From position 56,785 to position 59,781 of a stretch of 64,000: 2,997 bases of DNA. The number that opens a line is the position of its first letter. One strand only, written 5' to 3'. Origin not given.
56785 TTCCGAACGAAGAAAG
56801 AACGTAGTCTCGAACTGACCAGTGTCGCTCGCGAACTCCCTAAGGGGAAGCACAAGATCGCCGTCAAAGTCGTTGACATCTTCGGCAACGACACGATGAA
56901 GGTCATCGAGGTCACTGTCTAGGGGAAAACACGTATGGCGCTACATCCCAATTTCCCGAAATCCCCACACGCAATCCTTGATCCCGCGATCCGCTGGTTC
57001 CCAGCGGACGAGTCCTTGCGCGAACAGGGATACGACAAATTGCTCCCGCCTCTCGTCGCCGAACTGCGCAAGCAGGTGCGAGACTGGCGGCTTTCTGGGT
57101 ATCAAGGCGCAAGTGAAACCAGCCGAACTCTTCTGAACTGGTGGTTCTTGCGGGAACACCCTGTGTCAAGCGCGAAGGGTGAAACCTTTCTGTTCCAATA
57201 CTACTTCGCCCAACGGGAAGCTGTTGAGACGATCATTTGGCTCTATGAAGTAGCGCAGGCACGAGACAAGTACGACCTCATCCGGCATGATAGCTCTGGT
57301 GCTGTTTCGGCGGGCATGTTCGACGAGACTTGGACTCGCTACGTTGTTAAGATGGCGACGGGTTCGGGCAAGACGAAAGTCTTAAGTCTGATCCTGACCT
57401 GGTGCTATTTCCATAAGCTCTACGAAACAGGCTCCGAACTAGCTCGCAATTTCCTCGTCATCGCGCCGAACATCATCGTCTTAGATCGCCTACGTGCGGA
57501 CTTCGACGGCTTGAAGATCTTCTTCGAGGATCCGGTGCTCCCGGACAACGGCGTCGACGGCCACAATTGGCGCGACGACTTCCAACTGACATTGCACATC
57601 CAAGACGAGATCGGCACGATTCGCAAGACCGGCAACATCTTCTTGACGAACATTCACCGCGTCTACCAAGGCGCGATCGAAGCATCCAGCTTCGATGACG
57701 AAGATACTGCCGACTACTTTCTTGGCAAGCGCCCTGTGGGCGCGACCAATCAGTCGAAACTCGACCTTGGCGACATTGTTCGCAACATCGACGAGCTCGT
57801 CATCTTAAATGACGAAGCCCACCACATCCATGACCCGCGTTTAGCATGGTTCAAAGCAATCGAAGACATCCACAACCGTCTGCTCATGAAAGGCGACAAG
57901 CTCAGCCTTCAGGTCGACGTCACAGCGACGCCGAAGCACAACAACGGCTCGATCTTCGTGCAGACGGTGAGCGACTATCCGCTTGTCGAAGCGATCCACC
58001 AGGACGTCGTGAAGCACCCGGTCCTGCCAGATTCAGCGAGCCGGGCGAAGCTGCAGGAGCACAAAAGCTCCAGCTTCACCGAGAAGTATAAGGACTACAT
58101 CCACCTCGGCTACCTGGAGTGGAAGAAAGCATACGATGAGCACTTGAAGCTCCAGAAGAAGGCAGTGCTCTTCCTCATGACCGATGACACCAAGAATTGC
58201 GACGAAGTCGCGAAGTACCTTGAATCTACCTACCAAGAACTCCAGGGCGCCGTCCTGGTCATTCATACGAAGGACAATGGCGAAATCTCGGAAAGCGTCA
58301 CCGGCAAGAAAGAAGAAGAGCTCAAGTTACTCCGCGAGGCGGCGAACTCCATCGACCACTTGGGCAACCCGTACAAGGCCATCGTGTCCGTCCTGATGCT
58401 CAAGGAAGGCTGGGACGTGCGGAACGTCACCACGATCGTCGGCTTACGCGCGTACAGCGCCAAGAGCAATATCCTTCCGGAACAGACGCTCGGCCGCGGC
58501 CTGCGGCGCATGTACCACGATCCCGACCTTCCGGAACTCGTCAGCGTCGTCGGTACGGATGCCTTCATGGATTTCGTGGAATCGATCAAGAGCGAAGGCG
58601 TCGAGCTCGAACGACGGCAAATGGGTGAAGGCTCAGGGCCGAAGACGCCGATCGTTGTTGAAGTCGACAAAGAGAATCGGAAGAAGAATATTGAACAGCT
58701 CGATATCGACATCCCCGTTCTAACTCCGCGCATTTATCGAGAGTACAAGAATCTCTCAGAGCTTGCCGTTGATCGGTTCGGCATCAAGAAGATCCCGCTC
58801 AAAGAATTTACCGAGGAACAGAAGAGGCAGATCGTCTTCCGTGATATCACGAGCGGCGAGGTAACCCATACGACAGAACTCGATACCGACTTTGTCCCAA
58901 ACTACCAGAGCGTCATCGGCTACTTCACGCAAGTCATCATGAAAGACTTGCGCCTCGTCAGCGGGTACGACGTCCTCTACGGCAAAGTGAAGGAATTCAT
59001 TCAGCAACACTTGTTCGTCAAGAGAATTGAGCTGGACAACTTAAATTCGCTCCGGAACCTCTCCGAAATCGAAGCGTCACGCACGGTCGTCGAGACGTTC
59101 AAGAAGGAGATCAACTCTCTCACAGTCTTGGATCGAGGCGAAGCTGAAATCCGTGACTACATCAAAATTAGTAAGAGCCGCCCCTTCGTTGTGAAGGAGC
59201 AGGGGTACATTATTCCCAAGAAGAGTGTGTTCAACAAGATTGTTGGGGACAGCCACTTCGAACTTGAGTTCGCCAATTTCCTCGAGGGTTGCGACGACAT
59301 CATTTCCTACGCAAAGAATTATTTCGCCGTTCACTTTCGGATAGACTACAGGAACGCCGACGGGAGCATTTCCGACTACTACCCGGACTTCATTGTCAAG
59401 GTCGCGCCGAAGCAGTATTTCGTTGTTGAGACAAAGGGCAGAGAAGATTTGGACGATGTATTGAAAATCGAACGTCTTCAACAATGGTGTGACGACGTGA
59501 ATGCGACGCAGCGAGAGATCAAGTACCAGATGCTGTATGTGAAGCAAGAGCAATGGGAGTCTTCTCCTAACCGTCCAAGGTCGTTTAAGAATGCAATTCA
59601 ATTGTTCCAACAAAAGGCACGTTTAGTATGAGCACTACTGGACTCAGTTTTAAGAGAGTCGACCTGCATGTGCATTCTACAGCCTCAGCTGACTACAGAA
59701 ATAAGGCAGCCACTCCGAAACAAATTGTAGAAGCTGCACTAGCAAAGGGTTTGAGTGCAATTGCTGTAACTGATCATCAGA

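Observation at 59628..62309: PHP-phosphoesterase::SMC-like ABC-ATPase fusion translationally coupled (ATGA) to a type III restriction enzyme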

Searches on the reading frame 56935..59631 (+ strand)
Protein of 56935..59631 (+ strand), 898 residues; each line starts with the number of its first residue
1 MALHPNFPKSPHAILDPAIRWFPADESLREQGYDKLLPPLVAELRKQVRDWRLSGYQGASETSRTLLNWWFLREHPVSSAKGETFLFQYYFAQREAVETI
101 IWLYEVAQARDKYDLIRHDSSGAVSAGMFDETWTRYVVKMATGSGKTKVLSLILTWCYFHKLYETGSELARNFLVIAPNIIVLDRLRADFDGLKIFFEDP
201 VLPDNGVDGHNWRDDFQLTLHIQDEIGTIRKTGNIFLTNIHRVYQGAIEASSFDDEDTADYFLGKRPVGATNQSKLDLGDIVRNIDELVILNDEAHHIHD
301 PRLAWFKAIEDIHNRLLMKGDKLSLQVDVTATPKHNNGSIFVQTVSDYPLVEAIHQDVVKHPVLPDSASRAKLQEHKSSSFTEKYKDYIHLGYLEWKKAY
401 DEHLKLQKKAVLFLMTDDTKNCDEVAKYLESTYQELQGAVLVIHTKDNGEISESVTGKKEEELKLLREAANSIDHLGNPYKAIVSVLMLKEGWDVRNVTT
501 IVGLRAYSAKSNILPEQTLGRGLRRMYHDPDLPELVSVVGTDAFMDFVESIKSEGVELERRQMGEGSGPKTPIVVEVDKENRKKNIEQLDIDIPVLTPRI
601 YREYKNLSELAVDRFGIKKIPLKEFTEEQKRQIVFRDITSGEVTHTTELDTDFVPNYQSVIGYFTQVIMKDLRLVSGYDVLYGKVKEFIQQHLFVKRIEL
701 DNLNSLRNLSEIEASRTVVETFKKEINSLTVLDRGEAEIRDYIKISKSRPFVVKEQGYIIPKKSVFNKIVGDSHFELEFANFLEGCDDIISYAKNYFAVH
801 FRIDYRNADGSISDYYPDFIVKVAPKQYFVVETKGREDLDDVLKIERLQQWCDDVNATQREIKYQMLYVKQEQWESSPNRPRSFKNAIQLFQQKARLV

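Call 4: search_protein_families(library=pfam, proteins=[window:56935-59631:+], max_evalue=0.01)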
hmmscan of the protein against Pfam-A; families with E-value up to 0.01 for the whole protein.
window:56935-59631:+ (898 aa): 2 families
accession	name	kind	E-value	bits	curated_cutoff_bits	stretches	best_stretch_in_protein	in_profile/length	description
PF04851.21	ResIII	-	1.2e-14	55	22.5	1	92-334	7-163/164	Type III restriction enzyme, res subunit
PF19778.5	RE_endonuc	-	1.6e-05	25.1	23.4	1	762-853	1-90/108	Endonuclease domain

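Call 5: search_protein_families(library=padloc, proteins=[window:56935-59631:+], max_evalue=0.01)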
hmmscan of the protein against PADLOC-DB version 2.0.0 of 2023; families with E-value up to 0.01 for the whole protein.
window:56935-59631:+ (898 aa): 2 families
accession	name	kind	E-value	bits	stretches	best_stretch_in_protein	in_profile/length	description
PDLC03648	REase_III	-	1.6e-18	64.3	1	162-531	5-360/871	Type III restriction enzyme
PDLC03647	REase_III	-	4.1e-11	39.8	1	462-554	489-585/989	Type III restriction enzyme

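Call 7: search_protein_families(library=ncbifam, proteins=[window:56935-59631:+], max_evalue=0.01)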
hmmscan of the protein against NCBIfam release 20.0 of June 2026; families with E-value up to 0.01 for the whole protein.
window:56935-59631:+ (898 aa): 1 family
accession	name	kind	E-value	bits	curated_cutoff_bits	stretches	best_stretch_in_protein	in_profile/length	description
NF046055.1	restr_BPTD_3080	equivalog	1e-84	285.2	800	2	39-388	69-412/970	BPTD_3080 family restriction endonuclease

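Call 71: find_homologous_proteins(query=window:56935-59628:+, max_evalue=1e-30)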
Query window:56935-59628:+ (898 aa): 8000 proteins with E <= 1e-30 among 8000 candidates; the best 120 are listed.
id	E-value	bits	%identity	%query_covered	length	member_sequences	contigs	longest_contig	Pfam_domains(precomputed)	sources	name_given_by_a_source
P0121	0.0e+0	1980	96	100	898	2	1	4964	PF19778.6,PF04851.22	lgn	-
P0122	0.0e+0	1787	95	91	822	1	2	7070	PF04851.22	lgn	-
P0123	0.0e+0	1742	83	99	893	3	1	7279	PF19778.6,PF04851.22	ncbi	-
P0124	0.0e+0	1741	83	99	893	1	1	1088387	PF19778.6,PF04851.22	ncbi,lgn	ncbi:MAG: hypothetical protein AMXMBFR16_07430 [Candidatus Uhrbacteria bacterium]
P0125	0.0e+0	1740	83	99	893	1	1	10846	PF19778.6,PF04851.22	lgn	-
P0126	0.0e+0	1738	82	100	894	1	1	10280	PF19778.6,PF04851.22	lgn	-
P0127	0.0e+0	1738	83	99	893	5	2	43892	PF19778.6,PF04851.22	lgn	-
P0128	0.0e+0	1737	82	99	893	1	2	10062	PF19778.6,PF08722.18,PF04851.22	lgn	-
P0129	0.0e+0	1735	82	99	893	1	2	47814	PF19778.6,PF04851.22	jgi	jgi:type III restriction enzyme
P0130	0.0e+0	1734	83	99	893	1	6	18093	PF19778.6,PF04851.22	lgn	-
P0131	0.0e+0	1734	83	99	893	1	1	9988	PF19778.6,PF08722.18,PF04851.22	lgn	-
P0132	0.0e+0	1733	83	99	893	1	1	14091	PF19778.6,PF04851.22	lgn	-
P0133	0.0e+0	1732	82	99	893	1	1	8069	PF19778.6,PF04851.22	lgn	-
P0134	0.0e+0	1731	83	99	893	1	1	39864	PF19778.6,PF04851.22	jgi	jgi:type III restriction enzyme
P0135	0.0e+0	1730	82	99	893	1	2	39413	PF19778.6,PF04851.22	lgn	-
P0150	0.0e+0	1722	82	99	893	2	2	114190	PF19778.6,PF04851.22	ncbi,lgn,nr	ncbi:MAG: DEAD/DEAH box helicase family protein [Candidatus Nomurabacteria bacterium]|nr:DEAD/DEAH b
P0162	0.0e+0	1710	81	100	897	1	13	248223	PF08722.18,PF04851.22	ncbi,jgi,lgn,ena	jgi:type III restriction enzyme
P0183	0.0e+0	1692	80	99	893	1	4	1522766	PF19778.6,PF04851.22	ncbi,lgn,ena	-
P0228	0.0e+0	1640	79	99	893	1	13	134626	PF19778.6,PF08722.18,PF04851.22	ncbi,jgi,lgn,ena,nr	ncbi:MAG: type III restriction endonuclease subunit R [Candidatus Zambryskibacteria bacterium RIFCSP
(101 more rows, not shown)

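Call 72: find_encoding_contigs(protein=P0124, flank=6000, max_places=2)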
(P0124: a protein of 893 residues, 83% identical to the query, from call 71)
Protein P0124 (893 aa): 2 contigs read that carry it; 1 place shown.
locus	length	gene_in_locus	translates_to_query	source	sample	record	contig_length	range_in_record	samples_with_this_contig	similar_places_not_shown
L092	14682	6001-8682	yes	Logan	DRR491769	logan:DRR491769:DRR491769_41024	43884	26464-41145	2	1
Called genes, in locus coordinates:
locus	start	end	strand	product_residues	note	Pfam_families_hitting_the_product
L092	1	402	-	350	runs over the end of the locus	PF02086:MethyltransfD12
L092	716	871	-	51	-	-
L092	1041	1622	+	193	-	-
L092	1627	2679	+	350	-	PF08843:AbiEii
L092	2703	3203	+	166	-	PF04002:RadC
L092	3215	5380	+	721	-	PF01555:N6_N4_Mtase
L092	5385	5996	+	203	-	-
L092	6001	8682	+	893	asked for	PF04851:ResIII, PF19778:RE_endonuc (weak)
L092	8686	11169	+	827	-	PF10011:DUF2254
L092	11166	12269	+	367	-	-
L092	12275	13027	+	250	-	PF12705:PDDEXK_1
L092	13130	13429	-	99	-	-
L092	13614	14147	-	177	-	PF13730:HTH_36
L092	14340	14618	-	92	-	-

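Call 73: find_encoding_contigs(protein=P0150, flank=6000, max_places=2)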
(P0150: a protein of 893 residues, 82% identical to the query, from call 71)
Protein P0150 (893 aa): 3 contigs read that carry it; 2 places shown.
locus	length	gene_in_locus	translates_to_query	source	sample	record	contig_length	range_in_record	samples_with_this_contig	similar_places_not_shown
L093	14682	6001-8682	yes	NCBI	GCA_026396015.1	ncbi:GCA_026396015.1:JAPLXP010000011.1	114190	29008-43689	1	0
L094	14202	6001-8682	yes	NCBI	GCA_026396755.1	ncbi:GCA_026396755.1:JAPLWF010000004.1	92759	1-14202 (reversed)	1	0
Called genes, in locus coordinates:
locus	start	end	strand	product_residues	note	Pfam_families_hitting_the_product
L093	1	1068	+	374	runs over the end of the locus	-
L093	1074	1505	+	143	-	-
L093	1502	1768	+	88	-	-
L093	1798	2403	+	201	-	PF01510:Amidase_2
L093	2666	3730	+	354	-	PF02661:Fic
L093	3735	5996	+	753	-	PF01555:N6_N4_Mtase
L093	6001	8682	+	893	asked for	PF04851:ResIII, PF19778:RE_endonuc (weak)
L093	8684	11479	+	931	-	PF02463:SMC_N, PF13476:AAA_23 (weak), PF13304:AAA_21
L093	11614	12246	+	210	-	PF12705:PDDEXK_1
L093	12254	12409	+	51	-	-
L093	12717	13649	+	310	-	PF00589:Phage_integrase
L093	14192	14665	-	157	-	-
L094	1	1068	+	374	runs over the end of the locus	-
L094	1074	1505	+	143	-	-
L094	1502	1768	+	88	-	-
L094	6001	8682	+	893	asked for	PF04851:ResIII, PF19778:RE_endonuc (weak)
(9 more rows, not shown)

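Call 74: find_encoding_contigs(protein=P0162, flank=6000, max_places=4)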
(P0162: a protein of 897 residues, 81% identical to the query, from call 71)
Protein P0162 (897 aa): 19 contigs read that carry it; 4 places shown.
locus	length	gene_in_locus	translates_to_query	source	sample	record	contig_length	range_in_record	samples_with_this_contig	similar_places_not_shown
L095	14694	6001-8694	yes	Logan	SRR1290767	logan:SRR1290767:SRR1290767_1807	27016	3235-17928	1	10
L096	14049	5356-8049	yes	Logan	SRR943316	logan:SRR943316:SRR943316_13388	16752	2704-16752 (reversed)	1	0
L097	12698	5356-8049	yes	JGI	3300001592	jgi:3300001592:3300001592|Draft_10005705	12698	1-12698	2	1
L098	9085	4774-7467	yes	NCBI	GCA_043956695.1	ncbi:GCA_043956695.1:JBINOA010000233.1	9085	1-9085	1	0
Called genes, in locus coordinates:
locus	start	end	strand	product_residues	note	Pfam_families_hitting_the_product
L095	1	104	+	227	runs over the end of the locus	PF00005:ABC_tran, PF00931:NB-ARC (faint), PF13304:AAA_21 (faint)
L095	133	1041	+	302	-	PF18075:FtsX_ECD, PF02687:FtsX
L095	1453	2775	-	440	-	PF00239:Resolvase, PF07508:Recombinase, PF13408:Zn_ribbon_recom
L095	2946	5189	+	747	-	PF01555:N6_N4_Mtase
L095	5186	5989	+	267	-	-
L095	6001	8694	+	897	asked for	PF04851:ResIII, PF08722:Tn7_TnsA-like_N (faint)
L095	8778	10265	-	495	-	-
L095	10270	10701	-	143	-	-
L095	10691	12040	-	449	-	PF02195:ParB_N, PF01555:N6_N4_Mtase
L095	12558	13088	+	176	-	PF03167:UDG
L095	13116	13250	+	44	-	-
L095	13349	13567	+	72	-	-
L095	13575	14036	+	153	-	-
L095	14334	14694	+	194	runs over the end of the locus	-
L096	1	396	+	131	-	?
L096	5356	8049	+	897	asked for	PF04851:ResIII, PF08722:Tn7_TnsA-like_N (faint)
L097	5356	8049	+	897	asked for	PF04851:ResIII, PF08722:Tn7_TnsA-like_N (faint)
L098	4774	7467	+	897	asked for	PF04851:ResIII, PF08722:Tn7_TnsA-like_N (faint)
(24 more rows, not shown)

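Call 75: find_encoding_contigs(protein=P0121, flank=6000, max_places=2)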
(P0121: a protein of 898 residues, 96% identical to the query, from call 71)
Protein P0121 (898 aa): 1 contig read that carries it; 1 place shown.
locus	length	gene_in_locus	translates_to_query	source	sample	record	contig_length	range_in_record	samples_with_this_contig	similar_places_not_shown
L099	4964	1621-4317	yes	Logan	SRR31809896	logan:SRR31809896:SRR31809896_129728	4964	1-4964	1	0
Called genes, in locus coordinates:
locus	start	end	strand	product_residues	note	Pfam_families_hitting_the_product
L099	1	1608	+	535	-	?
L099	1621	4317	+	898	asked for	PF04851:ResIII, PF19778:RE_endonuc (weak)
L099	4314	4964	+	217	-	?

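Call 77: search_protein_families(library=padloc, proteins=[L093:8684-11476:+, L092:8686-11166:+, L092:11166-12266:+, L093:11614-12243:+, L092:5385-5993:+, L095:5186-5986:+], max_evalue=0.00001)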
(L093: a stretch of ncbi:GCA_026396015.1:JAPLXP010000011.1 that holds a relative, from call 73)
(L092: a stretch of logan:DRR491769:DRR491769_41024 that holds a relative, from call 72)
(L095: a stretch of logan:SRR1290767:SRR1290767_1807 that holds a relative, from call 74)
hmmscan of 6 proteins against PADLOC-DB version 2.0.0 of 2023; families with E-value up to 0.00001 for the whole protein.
L093:8684-11476:+ (931 aa): 12 families
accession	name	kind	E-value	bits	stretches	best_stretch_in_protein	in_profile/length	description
PDLC02208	Ppl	-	3e-41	139.5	2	798-927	766-890/894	-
PDLC02980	AriA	-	6.7e-14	50.5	1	800-871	227-302/304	-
PDLC04135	mad3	-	1.2e-11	42.8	1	283-877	2-331/374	mads_3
PDLC03859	LmuB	-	2.4e-09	34.9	0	283-378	5-91/611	-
PDLC00098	GajA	-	8.2e-09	32.7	0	283-325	3-45/534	AAA ATPase domain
PDLC04175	HEC-01A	-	4.4e-08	30.6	0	799-886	237-326/363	-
PDLC02979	AriA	-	1.9e-07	29.2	1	283-622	3-291/373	-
PDLC04164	AriA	-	3.6e-07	28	0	788-882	149-246/253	-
PDLC02335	AbiLi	-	1.5e-06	25.5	0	283-870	50-239/326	AbiLi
PDLC00102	GajA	-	1.6e-06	24.9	0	282-487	2-216/532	AAA ATPase domain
PDLC02915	ATPase-Toprim_I-B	-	4.5e-06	23.8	0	283-379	3-88/623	-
PDLC04213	HEC-02A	-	4.8e-06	24.4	0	283-489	3-187/337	-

L092:8686-11166:+ (827 aa): 0 families

L092:11166-12266:+ (367 aa): 0 families

L093:11614-12243:+ (210 aa): 3 families
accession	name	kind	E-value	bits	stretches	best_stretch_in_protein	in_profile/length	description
PDLC01250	Cas4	-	2.3e-07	29.2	0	54-147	38-119/168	"CAS-I,CAS-II,CAS-III,CAS-IV,CAS-V,CAS-VI; acquisition_associated"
PDLC00943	Cas4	-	8.4e-07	27.1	0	82-147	71-128/180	CRISPR-associated protein Cas4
PDLC01447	Cas4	-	8.7e-06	24.3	0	77-202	53-155/161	"CAS-I,CAS-II,CAS-III,CAS-IV,CAS-V,CAS-VI; acquisition_associated"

L092:5385-5993:+ (203 aa): 0 families

L095:5186-5986:+ (267 aa): 0 families

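Call 78: find_encoding_contigs(protein=P0228, flank=5000, max_places=8)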
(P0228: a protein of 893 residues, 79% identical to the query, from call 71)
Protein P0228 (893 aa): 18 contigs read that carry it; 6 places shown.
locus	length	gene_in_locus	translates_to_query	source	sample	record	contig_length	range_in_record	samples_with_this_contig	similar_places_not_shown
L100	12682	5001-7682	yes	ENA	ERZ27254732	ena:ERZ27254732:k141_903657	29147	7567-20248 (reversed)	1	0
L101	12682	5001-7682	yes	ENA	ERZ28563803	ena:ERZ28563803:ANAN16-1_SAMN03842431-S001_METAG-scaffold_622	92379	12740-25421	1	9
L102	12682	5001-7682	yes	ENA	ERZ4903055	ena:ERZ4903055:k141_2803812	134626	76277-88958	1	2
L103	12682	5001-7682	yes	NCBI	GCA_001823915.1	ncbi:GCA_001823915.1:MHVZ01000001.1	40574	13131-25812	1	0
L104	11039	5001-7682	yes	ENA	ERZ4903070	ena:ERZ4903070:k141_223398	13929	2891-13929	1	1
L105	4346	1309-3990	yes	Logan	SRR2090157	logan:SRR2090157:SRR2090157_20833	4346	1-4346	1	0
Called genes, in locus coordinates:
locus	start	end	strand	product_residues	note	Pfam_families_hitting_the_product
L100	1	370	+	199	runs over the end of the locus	-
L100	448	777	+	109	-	-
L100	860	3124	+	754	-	PF01555:N6_N4_Mtase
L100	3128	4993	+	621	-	PF13175:AAA_15, PF13304:AAA_21, PF20469:OLD-like_TOPRIM (weak)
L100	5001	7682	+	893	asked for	PF04851:ResIII, PF08722:Tn7_TnsA-like_N (faint), PF19778:RE_endonuc (weak)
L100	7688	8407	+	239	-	-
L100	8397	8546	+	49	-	-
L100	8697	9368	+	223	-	-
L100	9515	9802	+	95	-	-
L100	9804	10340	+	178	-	PF14791:DNA_pol_B_thumb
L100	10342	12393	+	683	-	PF13481:AAA_25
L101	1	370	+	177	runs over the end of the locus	-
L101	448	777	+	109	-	-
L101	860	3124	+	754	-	PF01555:N6_N4_Mtase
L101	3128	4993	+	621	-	PF13175:AAA_15, PF13304:AAA_21, PF20469:OLD-like_TOPRIM (weak)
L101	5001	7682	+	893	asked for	PF04851:ResIII, PF08722:Tn7_TnsA-like_N (faint), PF19778:RE_endonuc (weak)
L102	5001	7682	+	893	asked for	PF04851:ResIII, PF08722:Tn7_TnsA-like_N (faint), PF19778:RE_endonuc (weak)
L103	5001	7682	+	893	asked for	PF04851:ResIII, PF08722:Tn7_TnsA-like_N (faint), PF19778:RE_endonuc (weak)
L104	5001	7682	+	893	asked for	PF04851:ResIII, PF08722:Tn7_TnsA-like_N (faint), PF19778:RE_endonuc (weak)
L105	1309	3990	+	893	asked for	PF04851:ResIII, PF08722:Tn7_TnsA-like_N (faint), PF19778:RE_endonuc (weak)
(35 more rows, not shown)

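Call 79: find_encoding_contigs(protein=P0183, flank=5000, max_places=6)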
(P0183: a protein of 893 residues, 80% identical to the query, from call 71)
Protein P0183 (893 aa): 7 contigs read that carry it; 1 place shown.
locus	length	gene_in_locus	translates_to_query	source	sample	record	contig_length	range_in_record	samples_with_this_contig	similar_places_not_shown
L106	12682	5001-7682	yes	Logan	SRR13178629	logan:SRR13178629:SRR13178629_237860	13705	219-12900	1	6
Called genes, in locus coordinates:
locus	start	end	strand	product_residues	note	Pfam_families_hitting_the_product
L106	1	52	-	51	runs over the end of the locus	-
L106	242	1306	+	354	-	PF02661:Fic, PF22168:DIP2311-like_C (weak)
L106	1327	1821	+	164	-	PF04002:RadC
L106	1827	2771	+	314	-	PF14088:DUF4268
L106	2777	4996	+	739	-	PF01555:N6_N4_Mtase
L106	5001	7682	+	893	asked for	PF04851:ResIII, PF19778:RE_endonuc (weak)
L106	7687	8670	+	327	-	PF01555:N6_N4_Mtase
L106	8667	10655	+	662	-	PF01935:DUF87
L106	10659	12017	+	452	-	-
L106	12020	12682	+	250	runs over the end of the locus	PF12705:PDDEXK_1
